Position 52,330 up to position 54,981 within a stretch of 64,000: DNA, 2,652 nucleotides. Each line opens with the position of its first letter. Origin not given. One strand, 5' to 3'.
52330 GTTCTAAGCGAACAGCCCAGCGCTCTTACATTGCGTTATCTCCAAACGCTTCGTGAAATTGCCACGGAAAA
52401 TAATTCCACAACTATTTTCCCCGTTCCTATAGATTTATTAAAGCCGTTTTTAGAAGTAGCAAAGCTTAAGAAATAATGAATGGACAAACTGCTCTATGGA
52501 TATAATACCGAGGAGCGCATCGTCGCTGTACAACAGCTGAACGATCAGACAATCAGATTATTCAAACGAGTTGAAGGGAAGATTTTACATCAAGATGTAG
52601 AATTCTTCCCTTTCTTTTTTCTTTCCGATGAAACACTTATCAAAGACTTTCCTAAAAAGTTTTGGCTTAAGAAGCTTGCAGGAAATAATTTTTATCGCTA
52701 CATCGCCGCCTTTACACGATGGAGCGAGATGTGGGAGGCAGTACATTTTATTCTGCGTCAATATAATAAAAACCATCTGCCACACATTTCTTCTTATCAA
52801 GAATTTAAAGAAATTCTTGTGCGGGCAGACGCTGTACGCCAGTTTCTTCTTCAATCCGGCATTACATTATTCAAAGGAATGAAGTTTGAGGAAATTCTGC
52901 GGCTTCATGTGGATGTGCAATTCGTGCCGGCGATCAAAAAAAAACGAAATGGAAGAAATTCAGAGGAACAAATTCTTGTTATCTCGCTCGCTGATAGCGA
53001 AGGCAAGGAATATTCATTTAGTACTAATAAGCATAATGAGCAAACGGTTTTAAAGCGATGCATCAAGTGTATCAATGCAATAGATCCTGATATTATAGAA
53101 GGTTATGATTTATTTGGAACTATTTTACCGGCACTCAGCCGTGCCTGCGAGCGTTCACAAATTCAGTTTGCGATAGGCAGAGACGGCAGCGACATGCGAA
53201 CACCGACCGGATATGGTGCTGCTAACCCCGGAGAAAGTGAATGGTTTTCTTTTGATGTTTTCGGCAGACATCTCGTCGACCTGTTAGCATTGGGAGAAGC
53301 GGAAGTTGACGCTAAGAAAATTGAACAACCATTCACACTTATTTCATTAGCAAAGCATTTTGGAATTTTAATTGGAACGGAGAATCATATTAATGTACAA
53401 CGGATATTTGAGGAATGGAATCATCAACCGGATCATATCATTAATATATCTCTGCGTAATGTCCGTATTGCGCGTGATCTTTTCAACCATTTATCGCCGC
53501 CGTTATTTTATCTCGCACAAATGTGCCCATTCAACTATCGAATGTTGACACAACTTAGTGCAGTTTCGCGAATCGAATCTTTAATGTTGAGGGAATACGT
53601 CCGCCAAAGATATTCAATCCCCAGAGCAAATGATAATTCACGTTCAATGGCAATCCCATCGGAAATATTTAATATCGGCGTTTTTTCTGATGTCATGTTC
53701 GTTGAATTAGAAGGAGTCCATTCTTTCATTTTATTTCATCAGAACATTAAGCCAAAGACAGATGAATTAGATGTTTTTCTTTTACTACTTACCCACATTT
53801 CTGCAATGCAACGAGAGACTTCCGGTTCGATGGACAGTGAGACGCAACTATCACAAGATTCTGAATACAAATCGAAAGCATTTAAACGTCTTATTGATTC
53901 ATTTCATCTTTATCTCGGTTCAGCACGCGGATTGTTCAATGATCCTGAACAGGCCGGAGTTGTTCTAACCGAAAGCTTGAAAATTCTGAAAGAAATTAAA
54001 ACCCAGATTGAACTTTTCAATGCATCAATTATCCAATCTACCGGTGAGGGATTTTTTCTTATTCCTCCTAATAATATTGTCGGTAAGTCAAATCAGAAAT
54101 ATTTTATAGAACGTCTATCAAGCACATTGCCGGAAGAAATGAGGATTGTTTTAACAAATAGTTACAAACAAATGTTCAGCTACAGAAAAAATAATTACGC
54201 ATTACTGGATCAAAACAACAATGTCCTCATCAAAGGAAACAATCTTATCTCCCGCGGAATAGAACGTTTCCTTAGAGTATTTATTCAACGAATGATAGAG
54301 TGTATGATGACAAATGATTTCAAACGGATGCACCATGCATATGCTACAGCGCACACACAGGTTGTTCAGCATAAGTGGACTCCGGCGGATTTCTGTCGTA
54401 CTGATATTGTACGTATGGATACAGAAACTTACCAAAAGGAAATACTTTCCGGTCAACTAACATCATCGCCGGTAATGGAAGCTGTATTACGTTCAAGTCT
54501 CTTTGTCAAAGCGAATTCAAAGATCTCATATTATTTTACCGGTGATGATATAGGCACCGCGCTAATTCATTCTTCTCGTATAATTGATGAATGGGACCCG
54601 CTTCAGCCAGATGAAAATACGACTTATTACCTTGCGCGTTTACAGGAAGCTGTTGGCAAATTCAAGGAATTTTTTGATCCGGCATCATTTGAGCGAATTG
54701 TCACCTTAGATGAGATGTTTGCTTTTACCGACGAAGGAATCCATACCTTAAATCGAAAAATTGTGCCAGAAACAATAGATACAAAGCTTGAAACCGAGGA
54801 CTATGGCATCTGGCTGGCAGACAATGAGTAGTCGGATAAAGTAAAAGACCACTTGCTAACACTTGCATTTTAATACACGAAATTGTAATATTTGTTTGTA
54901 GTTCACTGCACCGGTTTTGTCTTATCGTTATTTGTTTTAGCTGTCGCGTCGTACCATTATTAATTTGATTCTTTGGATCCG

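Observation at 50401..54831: Catalytically degenerate family-B DNA polymerase (Pol II-like) encoded as the third gene of an nfeD-SPFH operon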

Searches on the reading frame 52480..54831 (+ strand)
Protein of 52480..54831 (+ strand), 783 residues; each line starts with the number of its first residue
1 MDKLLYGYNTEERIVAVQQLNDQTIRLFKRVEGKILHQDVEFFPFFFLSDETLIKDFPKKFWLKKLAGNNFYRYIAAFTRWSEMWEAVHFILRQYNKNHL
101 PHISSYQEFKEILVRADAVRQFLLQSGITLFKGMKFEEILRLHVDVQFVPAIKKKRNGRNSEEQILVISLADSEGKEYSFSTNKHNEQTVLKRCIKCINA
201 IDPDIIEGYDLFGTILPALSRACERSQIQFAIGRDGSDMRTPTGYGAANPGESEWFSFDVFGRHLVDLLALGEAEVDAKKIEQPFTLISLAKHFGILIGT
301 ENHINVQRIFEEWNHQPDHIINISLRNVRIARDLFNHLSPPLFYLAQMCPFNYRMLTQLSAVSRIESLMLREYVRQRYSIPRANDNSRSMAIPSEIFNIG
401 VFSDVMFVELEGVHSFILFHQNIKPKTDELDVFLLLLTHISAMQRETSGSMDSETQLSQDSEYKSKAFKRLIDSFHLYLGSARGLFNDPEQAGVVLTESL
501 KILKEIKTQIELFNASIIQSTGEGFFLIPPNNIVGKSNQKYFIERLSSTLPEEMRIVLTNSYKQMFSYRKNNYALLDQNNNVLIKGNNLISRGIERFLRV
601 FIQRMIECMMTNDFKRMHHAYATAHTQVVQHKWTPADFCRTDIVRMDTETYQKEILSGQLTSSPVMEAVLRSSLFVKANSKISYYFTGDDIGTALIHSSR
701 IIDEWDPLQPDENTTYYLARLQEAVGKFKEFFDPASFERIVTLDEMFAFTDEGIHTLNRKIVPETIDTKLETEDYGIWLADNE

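Call 3: search_protein_families(library=pfam, proteins=[window:52480-54831:+], max_evalue=1)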
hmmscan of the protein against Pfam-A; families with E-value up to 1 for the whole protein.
window:52480-54831:+ (783 aa): 0 families

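Call 4: search_protein_families(library=ncbifam, proteins=[window:52480-54831:+], max_evalue=1)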
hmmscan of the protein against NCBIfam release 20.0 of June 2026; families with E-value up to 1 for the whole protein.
window:52480-54831:+ (783 aa): 4 families
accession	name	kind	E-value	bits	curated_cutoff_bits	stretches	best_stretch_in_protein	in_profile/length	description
NF004421.0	PRK05762.1-2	equivalog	1.4e-10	40.2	570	2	152-240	179-267/795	DNA polymerase II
NF004422.0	PRK05762.1-4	equivalog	0.00022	19.7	1103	1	177-241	194-259/789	DNA polymerase II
TIGR01743.1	purR_Bsub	equivalog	0.061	12.3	258.7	1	491-626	33-149/268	pur operon repressor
NF041879.1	EPS_EpsH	equivalog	0.081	11.6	800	1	187-258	100-172/431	exopolysaccharide biosynthesis glycosyltransferase EpsH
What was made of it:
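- On E. coli Pol II group (G1): NF004421 scores 40 bits against a cut-off of 570 (call 4).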

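Call 5: search_solved_structures(query=window:52480-54831:+, max_evalue=10, show_alignments=3)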
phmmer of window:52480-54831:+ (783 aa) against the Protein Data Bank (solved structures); distinct sequences matched with E-value up to 10: 37.
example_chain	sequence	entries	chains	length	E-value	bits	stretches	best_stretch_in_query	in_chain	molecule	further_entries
1wns_A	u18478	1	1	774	1.2e-14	57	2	462-620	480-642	DNA POLYMERASE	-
4k8z_A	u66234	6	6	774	2.3e-14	56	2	462-620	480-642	DNA polymerase | DNA polymerase,DNA polymerase,DNA polymerase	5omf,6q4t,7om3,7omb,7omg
1wn7_A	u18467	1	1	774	2.9e-14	55.7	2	462-620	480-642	Family B DNA Polymerase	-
9oay_A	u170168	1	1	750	3.8e-14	55.3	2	461-616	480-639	8-64, TNA polymerase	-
9oau_A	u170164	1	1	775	3.9e-14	55.2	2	461-617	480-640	7-47, TNA polymerase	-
6wya_A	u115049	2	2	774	4.2e-14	55.1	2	462-637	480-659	DNA polymerase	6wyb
9oav_A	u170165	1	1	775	4.3e-14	55.1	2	461-616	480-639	8-64, TNA polymerase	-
5vu5_A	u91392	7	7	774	1.7e-13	53.2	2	462-612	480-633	DNA polymerase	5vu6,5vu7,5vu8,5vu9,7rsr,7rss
7tqw_A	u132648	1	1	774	2.6e-13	52.6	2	462-620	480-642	DNA polymerase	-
2vwk_A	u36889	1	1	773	3.3e-13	52.2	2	462-612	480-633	DNA POLYMERASE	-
9oax_A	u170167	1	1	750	3.3e-13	52.2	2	461-616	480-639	5-270, TNA polymerase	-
9oat_A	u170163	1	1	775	3.7e-13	52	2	461-617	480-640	5-270, TNA polymerase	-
2vwj_A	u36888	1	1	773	4e-13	51.9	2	462-612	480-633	DNA POLYMERASE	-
7rsu_A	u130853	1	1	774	5.2e-13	51.5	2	462-620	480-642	DNA polymerase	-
2xhb_A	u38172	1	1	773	6.6e-13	51.2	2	462-612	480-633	DNA POLYMERASE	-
3k57_A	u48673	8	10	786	0.8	11.2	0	199-240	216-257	DNA polymerase II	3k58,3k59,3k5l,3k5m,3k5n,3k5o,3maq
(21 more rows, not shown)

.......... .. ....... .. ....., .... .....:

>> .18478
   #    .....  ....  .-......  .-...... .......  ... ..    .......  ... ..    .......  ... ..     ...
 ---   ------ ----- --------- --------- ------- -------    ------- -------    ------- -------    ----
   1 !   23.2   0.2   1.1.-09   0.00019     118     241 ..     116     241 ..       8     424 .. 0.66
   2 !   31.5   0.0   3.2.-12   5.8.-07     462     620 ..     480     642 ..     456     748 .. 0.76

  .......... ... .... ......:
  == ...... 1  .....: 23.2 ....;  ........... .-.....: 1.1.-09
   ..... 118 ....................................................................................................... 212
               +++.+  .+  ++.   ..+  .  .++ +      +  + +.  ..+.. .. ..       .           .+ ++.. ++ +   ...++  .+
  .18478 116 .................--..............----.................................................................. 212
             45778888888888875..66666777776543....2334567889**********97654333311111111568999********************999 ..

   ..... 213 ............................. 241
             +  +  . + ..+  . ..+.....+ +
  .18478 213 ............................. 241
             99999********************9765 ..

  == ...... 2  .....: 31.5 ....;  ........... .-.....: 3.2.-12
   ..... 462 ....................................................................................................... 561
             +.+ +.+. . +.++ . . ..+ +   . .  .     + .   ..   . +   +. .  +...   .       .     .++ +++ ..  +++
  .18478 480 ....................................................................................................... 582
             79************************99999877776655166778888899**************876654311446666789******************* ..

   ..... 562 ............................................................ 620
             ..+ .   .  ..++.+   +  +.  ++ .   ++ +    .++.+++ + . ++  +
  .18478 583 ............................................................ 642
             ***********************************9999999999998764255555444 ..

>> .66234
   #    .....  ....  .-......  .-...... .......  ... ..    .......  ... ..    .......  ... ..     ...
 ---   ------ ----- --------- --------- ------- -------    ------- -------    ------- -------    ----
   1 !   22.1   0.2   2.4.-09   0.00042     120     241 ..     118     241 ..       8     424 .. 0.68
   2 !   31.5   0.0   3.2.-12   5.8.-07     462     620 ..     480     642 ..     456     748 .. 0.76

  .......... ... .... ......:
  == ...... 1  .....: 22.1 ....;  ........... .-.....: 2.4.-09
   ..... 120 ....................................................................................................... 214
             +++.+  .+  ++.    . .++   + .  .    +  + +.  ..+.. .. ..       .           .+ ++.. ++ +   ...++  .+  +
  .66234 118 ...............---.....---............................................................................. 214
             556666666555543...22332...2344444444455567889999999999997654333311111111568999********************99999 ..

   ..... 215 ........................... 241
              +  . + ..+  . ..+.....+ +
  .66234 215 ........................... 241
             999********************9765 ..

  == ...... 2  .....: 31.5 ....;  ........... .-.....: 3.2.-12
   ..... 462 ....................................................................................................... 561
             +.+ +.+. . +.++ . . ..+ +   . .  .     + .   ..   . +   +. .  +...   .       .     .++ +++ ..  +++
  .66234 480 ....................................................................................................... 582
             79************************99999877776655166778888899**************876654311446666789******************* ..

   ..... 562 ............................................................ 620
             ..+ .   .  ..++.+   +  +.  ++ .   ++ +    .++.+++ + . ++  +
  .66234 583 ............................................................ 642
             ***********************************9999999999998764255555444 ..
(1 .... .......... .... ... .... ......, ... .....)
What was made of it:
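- On E. coli Pol II group (G1): 3k57 scores E=0.8 against 1e-14 for KOD (call 5).
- Checked: phmmer vs PDB: KOD/Tgo/Pfu at E 1e-14 to 1e-9, in two stretches covering the exonuclease and palm/fingers regions (call 5).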

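Call 6: find_homologous_proteins(query=window:52480-54831:+, max_evalue=0.001)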
Query window:52480-54831:+ (783 aa): 193 proteins with E <= 0.001 among 8000 candidates; the best 120 are listed.
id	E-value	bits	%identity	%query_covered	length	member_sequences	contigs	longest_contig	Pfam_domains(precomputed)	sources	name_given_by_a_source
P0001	0.0e+0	1783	100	100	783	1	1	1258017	-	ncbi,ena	-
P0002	0.0e+0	1419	79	100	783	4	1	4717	-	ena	-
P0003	0.0e+0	1418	78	100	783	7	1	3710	-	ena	-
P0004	0.0e+0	1417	79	100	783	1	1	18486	-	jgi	jgi:DNA polymerase, archaea type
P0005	0.0e+0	1403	78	100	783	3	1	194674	-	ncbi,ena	-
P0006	0.0e+0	1395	77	100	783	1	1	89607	-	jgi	jgi:DNA polymerase I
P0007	0.0e+0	1393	77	100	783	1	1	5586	-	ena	-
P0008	0.0e+0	1385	77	100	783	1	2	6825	-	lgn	-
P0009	0.0e+0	1384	76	100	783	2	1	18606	-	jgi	jgi:DNA polymerase elongation subunit (family B)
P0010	0.0e+0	1380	77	100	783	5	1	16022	-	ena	-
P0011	0.0e+0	1378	76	100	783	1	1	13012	-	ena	-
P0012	0.0e+0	1371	75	100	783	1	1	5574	-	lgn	-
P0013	0.0e+0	1367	76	100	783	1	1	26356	-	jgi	jgi:DNA polymerase, archaea type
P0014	0.0e+0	1358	74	100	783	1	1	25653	-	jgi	jgi:DNA polymerase, archaea type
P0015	0.0e+0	1350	75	100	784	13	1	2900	-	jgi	-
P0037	0.0e+0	1114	61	100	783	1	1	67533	-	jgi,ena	-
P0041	0.0e+0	1087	61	100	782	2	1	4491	PF00136.27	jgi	jgi:DNA polymerase elongation subunit (family B)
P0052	9.8e-283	958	53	100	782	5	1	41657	-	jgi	jgi:DNA polymerase I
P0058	3.3e-216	738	44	100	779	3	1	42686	-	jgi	-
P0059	7.0e-211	721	42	100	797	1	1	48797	PF00136.27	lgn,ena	-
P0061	1.1e-206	707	42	100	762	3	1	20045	-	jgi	jgi:DNA polymerase elongation subunit (family B)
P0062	5.0e-206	705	41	100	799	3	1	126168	PF00136.27,PF03104.26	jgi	-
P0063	6.1e-206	704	41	99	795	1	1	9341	PF00136.27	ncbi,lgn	ncbi:MAG: DNA polymerase domain-containing protein [Bacteroidota bacterium]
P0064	3.5e-203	695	42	99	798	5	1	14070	PF00136.27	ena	-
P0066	4.7e-192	658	39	99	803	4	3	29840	PF00136.27,PF03104.26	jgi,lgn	-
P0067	2.0e-190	653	40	100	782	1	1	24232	PF00136.27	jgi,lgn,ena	-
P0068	3.3e-190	652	40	100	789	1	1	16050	PF00136.27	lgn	-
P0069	1.2e-189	651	40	100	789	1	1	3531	PF00136.27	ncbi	-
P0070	2.5e-189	649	38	100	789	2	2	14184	PF00136.27,PF03104.26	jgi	jgi:DNA polymerase I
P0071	8.6e-189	648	40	100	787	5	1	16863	PF00136.27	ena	-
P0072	1.1e-188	647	39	100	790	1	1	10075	PF00136.27,PF03104.26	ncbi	-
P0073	1.7e-188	647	40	100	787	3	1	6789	PF00136.27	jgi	jgi:DNA polymerase I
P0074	1.2e-187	644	38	99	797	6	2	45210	PF00136.27,PF03104.26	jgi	-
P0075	1.5e-186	640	39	100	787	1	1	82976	PF00136.27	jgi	jgi:DNA polymerase I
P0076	4.6e-186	639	37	99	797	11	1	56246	PF00136.27,PF03104.26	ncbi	-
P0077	6.0e-186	638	39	100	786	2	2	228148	PF00136.27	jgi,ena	-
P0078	2.9e-184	633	38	100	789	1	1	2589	PF00136.27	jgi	jgi:DNA polymerase elongation subunit (family B)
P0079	3.2e-183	629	37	100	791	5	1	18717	PF00136.27,PF03104.26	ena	-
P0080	3.7e-183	629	39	100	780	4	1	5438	PF00136.27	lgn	-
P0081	4.4e-183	629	39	100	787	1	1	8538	PF00136.27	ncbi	-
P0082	1.6e-182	627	39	100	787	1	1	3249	PF00136.27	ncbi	-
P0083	5.3e-182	625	38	100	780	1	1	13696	PF00136.27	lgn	-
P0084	2.9e-181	623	39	97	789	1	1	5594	PF00136.27,PF03104.26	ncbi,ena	-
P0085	2.1e-180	620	37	100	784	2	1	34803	PF00136.27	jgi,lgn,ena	-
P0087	8.0e-180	618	38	100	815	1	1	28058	PF00136.27,PF03104.26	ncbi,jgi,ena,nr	ncbi:MAG TPA: DNA polymerase domain-containing protein [Bacteroidota bacterium]|nr:DNA polymerase do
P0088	2.3e-178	613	38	100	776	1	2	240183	PF03104.26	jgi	jgi:hypothetical protein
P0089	4.8e-178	612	37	100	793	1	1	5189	PF00136.27,PF03104.26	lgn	-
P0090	4.2e-177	609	38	99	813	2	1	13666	PF00136.27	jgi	jgi:DNA polymerase I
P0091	6.3e-175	602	36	100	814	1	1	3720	PF00136.27,PF03104.26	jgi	jgi:DNA polymerase I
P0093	1.6e-174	601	36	100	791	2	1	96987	PF00136.27,PF03104.26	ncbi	ncbi:MAG: DNA polymerase domain-containing protein [Bacteroidota bacterium]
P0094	1.7e-173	597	38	98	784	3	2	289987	PF00136.27,PF03104.26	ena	-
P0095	7.9e-173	595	37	100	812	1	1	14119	PF00136.27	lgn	-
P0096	7.9e-172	592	36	97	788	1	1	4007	PF00136.27,PF03104.26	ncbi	-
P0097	4.8e-171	589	37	99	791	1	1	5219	PF00136.27,PF03104.26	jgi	jgi:DNA polymerase I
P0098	7.2e-170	585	38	97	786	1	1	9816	PF00136.27,PF03104.26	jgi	jgi:DNA polymerase I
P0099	9.1e-169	581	38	97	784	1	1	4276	PF00136.27,PF03104.26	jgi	jgi:DNA polymerase, archaea type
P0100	9.8e-169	581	37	97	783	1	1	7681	PF00136.27,PF03104.26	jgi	jgi:DNA polymerase I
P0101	2.1e-168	580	36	99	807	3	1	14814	PF00136.27,PF03104.26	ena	-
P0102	5.0e-168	579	35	100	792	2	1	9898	PF00136.27,PF03104.26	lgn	-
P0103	6.9e-168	579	36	100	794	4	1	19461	PF00136.27,PF03104.26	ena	-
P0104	4.5e-167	576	36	97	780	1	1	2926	PF00136.27,PF03104.26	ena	-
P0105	1.4e-166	574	36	98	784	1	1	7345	PF00136.27,PF03104.26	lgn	-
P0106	2.7e-166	573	36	98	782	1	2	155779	PF00136.27,PF03104.26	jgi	jgi:DNA polymerase elongation subunit (family B)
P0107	4.8e-166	572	38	97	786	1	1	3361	PF00136.27,PF03104.26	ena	-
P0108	6.1e-166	572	36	100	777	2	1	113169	PF03104.26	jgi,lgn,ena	-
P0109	2.0e-165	570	37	98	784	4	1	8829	PF00136.27,PF03104.26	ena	-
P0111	1.1e-163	565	35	99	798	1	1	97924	PF00136.27,PF03104.26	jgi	jgi:DNA polymerase I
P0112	6.8e-163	562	37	100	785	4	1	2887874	PF00136.27,PF03104.26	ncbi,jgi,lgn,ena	ncbi:MAG: DNA polymerase domain-containing protein [Bacteroidota bacterium]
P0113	1.1e-162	561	36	97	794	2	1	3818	PF00136.27,PF03104.26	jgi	jgi:DNA polymerase elongation subunit (family B)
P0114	1.3e-162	561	37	99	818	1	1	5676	PF00136.27,PF03104.26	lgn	-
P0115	2.3e-162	560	35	100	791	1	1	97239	PF00136.27,PF03104.26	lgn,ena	-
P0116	2.4e-162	560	37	100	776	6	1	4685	PF03104.26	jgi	-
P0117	8.9e-161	555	35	99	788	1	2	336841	PF00136.27,PF03104.26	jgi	jgi:DNA polymerase I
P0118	3.2e-160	553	35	99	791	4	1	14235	PF00136.27,PF03104.26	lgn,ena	-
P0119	8.5e-160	552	34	100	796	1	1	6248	PF00136.27,PF03104.26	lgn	-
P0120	1.6e-159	551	35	99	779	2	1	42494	PF00136.27,PF03104.26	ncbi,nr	ncbi:MAG: hypothetical protein NTU47_15680 [Ignavibacteriales bacterium]|nr:hypothetical protein [Ig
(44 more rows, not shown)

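Call 15: find_encoding_contigs(protein=P0005, flank=8000, max_places=2)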
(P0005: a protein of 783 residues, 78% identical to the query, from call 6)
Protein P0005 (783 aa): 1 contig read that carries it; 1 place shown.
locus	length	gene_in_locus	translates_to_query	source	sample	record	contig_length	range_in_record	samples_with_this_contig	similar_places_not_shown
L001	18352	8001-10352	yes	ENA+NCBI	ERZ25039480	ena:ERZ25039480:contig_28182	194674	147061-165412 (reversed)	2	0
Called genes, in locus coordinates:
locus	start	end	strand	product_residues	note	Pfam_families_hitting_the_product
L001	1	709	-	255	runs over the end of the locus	PF10418:DHODB_Fe-S_bind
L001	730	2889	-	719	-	PF13174:TPR_6 (faint), PF24575:TPR_Slam (faint), PF00515:TPR_1 (faint), PF07719:TPR_2 (faint), PF13428:TPR_14 (faint), PF13432:TPR_16 (faint), PF14559:TPR_19 (faint), PF13424:TPR_12 (weak), +1 more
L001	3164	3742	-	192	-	PF01227:GTP_cyclohydroI, PF14489:QueF (weak)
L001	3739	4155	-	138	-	PF01242:PTPS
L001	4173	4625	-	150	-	PF00578:AhpC-TSA, PF08534:Redoxin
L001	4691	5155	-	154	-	PF00578:AhpC-TSA, PF08534:Redoxin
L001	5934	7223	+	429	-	PF25145:NfeD1b_N, PF24961:NfeD_membrane, PF01957:NfeD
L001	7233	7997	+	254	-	PF01145:Band_7, PF13421:Band_7_1 (faint)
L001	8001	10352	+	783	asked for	-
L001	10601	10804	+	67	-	PF00313:CSD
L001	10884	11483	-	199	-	PF02545:Maf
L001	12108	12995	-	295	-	PF00892:EamA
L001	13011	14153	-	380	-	PF04015:DUF362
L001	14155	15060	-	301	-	PF01040:UbiA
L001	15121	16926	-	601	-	PF02518:HATPase_c, PF13589:HATPase_c_3, PF01119:DNA_mis_repair, PF08676:MutL_C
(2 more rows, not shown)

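Call 16: find_encoding_contigs(protein=P0037, flank=8000, max_places=2)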
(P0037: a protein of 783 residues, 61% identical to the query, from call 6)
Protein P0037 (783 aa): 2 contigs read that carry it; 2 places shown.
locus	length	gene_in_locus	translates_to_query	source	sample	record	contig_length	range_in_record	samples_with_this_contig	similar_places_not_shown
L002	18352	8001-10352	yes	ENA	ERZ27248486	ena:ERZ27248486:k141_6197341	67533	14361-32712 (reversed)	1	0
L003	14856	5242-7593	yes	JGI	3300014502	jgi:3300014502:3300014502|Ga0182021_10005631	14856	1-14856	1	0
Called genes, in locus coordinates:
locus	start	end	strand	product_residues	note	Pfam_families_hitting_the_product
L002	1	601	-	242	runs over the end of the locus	PF00106:adh_short, PF08659:KR, PF13561:adh_short_C2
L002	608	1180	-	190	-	PF01227:GTP_cyclohydroI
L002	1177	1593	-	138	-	PF01242:PTPS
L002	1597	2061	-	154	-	PF00578:AhpC-TSA, PF08534:Redoxin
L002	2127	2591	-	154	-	PF00578:AhpC-TSA, PF08534:Redoxin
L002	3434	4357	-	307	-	PF13240:Zn_Ribbon_1 (weak), PF12412:DUF3667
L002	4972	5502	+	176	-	PF01810:LysE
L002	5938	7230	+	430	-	PF25145:NfeD1b_N, PF24961:NfeD_membrane, PF01957:NfeD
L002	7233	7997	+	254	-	PF01145:Band_7, PF13421:Band_7_1 (weak)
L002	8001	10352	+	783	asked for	-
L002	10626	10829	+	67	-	PF00313:CSD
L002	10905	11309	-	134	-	PF02310:B12-binding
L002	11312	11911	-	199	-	PF02545:Maf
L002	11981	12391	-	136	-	-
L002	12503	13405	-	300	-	PF00892:EamA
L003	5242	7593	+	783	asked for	-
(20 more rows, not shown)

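Call 17: find_encoding_contigs(protein=P0052, flank=8000, max_places=1)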
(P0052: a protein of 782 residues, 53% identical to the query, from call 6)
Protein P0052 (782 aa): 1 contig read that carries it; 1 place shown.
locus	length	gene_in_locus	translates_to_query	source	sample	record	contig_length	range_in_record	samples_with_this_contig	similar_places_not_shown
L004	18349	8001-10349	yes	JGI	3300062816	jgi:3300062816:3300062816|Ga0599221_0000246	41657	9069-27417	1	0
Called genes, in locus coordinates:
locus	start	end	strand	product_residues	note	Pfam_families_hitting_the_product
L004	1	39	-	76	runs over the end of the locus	PF18135:Type_ISP_C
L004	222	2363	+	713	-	PF03648:Glyco_hydro_67N, PF07488:Glyco_hydro_67M, PF07477:Glyco_hydro_67C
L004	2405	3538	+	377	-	PF00331:Glyco_hydro_10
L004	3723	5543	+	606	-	PF02018:CBM_4_9, PF17189:Glyco_hydro_30C (faint)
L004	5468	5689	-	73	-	-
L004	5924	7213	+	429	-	PF25145:NfeD1b_N, PF24961:NfeD_membrane, PF01957:NfeD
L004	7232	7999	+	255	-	PF01145:Band_7, PF13421:Band_7_1 (weak)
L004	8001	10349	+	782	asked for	-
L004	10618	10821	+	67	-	PF00313:CSD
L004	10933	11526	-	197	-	PF02545:Maf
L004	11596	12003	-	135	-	-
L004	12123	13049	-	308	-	PF00892:EamA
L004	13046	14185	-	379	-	PF04015:DUF362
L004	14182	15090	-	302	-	PF01040:UbiA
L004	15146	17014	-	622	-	PF02518:HATPase_c (weak), PF13589:HATPase_c_3, PF01119:DNA_mis_repair, PF08676:MutL_C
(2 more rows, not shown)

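Call 18: find_encoding_contigs(protein=P0058, flank=8000, max_places=1)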
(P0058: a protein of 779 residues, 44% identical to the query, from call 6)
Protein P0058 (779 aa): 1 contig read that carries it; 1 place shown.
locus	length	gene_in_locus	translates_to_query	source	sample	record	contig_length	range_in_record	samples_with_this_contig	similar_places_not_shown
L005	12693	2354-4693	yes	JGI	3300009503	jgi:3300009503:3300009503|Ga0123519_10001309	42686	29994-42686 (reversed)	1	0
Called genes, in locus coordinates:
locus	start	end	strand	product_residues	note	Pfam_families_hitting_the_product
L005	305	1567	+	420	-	PF25145:NfeD1b_N, PF24961:NfeD_membrane, PF01957:NfeD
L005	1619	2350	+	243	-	PF01145:Band_7, PF13421:Band_7_1 (weak)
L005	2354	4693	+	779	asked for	-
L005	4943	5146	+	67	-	PF00313:CSD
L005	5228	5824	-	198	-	PF02545:Maf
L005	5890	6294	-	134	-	-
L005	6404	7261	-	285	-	PF00892:EamA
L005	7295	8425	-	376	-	PF04015:DUF362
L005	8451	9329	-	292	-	PF01040:UbiA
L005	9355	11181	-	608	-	PF02518:HATPase_c, PF13589:HATPase_c_3, PF01119:DNA_mis_repair, PF08676:MutL_C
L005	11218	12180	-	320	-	PF01656:CbiA (faint), PF02881:SRP54_N, PF00448:SRP54, PF13401:AAA_22 (weak), PF13604:AAA_30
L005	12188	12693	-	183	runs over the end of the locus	PF01066:CDP-OH_P_transf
